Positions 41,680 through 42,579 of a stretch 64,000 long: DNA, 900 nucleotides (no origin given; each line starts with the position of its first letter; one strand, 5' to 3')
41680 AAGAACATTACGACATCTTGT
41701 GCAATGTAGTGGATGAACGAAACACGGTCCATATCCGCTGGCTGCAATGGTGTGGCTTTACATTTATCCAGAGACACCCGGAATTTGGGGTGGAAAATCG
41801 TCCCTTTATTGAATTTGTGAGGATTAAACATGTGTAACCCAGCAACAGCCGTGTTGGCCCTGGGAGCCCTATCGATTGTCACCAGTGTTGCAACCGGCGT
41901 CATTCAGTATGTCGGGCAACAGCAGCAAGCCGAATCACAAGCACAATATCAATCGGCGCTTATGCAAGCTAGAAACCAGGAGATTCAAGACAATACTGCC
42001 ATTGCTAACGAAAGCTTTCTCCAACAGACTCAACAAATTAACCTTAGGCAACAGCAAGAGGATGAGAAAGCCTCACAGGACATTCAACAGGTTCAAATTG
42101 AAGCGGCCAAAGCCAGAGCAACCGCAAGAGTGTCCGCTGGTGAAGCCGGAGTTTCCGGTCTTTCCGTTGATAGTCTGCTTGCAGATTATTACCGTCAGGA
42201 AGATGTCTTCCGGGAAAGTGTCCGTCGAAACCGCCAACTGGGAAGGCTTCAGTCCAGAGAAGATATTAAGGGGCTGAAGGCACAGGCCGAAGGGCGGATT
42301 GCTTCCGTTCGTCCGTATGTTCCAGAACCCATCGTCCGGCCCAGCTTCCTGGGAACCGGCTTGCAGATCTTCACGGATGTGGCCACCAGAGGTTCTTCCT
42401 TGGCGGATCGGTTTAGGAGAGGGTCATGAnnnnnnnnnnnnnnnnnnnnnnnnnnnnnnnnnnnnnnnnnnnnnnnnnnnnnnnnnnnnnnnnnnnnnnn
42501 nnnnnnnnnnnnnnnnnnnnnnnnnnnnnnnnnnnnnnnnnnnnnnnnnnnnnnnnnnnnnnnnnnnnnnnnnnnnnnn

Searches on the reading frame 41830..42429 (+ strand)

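Call 13: search_protein_families(library=pfam, proteins=[window:41830-42429:+], max_evalue=0.01)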
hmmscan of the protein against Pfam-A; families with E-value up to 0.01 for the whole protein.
window:41830-42429:+ (199 aa): 2 families
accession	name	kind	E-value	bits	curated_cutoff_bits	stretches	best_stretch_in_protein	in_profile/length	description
PF24072.1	T7_gp14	-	1.2e-31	110.6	27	1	1-185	1-162/187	T7 virus internal virion protein gp14 family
PF12092.13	DUF3568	-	0.0062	17.1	23.2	1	11-100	18-104/124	Protein of unknown function (DUF3568)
